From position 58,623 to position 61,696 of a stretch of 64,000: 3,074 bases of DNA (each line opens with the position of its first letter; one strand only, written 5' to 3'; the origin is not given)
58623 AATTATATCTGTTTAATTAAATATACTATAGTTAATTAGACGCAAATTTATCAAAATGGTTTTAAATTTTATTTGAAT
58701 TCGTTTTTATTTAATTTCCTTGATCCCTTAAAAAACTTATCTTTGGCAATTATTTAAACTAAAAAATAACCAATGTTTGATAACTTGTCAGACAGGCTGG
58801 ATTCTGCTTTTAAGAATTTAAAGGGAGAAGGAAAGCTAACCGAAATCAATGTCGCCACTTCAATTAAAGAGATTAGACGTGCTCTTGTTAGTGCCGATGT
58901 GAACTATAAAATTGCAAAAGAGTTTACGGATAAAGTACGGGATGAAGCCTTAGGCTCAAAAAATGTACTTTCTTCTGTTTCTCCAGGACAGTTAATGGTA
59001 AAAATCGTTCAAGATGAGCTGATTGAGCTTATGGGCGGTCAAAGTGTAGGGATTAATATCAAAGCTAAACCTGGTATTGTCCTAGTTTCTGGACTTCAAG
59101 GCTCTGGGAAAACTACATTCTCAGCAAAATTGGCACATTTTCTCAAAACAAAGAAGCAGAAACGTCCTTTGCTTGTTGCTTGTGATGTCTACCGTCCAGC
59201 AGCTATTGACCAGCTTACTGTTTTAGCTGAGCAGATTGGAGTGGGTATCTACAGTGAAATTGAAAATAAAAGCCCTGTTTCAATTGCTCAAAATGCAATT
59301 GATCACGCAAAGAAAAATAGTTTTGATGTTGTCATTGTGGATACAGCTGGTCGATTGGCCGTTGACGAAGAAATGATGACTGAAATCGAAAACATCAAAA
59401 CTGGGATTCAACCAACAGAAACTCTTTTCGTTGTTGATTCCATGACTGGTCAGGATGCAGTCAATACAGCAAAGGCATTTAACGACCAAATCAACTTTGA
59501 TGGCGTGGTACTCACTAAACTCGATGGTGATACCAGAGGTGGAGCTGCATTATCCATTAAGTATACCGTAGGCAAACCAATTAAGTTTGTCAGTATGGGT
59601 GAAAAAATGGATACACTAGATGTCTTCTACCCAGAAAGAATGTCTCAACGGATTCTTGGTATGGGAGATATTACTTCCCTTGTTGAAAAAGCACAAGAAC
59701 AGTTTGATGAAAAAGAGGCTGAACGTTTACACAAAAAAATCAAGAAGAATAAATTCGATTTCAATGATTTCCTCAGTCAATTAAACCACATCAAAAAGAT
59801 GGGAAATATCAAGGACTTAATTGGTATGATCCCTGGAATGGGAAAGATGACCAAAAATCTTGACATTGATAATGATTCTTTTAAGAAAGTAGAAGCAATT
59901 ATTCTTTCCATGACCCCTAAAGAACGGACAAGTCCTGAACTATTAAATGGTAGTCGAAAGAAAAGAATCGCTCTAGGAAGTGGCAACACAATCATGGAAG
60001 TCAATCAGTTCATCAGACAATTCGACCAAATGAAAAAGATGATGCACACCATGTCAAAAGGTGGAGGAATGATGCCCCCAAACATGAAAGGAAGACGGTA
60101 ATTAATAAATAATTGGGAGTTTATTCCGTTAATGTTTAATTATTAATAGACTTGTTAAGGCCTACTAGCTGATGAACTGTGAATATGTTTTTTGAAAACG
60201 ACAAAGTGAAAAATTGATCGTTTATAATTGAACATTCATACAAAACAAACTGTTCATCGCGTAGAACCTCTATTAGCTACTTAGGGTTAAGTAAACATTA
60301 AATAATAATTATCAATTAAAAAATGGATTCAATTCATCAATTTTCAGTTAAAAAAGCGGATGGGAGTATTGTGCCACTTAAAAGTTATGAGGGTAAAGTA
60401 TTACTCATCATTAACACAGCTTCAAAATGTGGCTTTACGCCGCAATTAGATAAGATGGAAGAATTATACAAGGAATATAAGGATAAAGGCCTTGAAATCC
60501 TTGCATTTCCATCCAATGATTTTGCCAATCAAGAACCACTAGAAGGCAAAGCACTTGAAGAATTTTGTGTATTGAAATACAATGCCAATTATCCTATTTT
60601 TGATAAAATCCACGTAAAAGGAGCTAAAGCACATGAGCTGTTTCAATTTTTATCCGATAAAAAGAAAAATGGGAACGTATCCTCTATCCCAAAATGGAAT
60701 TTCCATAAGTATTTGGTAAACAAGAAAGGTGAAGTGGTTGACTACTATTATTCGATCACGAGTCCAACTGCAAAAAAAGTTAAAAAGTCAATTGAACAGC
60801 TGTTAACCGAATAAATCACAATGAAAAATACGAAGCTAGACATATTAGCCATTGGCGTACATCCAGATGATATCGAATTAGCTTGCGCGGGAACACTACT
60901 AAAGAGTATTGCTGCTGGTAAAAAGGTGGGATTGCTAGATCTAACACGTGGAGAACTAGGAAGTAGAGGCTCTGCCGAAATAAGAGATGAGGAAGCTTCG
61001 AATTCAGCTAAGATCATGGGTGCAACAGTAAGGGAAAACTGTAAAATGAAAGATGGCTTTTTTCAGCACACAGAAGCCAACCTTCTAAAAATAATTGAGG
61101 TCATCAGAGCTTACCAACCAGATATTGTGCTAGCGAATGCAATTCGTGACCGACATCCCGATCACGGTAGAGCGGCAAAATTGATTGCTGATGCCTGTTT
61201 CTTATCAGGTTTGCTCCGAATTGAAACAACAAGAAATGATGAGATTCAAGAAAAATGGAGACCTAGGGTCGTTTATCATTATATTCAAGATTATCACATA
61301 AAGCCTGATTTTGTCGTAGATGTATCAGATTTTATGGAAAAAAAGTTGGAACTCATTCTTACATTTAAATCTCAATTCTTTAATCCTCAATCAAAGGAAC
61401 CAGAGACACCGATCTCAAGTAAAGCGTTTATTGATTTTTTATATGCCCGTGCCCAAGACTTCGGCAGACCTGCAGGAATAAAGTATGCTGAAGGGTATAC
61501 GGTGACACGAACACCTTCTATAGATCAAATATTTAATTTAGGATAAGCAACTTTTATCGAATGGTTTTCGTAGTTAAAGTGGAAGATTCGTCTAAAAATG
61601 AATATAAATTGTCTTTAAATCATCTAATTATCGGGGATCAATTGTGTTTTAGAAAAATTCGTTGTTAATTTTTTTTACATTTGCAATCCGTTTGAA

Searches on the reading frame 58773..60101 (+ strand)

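Call 92: search_protein_families(library=pfam, proteins=[window:58773-60101:+], max_evalue=0.0001)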
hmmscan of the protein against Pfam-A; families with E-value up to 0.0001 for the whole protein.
window:58773-60101:+ (442 aa): 7 families
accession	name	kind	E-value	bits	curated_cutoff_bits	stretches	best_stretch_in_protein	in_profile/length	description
PF00448.28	SRP54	-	1.9e-74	250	22.7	1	102-296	3-196/196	SRP54-type protein, GTPase domain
PF02978.25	SRP_SPB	-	9e-34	116.2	27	1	327-424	1-91/91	Signal peptide binding domain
PF02881.24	SRP54_N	-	3.6e-20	72.4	22.4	1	5-83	1-75/75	SRP54-type protein, helical bundle domain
PF02492.25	cobW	-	1.3e-07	31.9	20.7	1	102-251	2-154/180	CobW/HypB/UreG, nucleotide-binding domain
PF13401.12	AAA_22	-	2.5e-06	28.2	27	1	99-207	4-106/130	AAA domain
PF06414.18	Zeta_toxin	-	1e-05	25.5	22.3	1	98-192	14-103/199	Zeta toxin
PF01656.29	CbiA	-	1.7e-05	25.3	25.4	1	102-254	1-87/125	CobQ/CobB/MinD/ParA nucleotide binding domain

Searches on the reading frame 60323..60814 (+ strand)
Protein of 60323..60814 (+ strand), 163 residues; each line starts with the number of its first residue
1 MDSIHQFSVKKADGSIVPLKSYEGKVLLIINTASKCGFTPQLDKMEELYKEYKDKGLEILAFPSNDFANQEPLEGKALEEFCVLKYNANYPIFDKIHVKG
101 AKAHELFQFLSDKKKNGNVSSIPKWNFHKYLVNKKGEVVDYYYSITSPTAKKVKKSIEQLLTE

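Call 92: search_protein_families(library=pfam, proteins=[window:60323-60814:+], max_evalue=0.0001)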
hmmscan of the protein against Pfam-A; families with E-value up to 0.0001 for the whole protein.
window:60323-60814:+ (163 aa): 2 families
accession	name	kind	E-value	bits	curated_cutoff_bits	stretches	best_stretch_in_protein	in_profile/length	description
PF00255.25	GSHPx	-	4.7e-36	123.1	27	1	4-110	1-107/108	Glutathione peroxidase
PF00578.27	AhpC-TSA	-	8e-07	29.5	26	1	3-68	4-71/124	AhpC/TSA family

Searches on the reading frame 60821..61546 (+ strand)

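Call 92: search_protein_families(library=pfam, proteins=[window:60821-61546:+], max_evalue=0.0001)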
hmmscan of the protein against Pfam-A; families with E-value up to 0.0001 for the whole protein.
window:60821-61546:+ (241 aa): 1 family
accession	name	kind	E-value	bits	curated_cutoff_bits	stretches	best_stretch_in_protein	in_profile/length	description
PF02585.22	PIG-L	-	2.6e-22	80.1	28.2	1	9-125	1-128/129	GlcNAc-PI de-N-acetylase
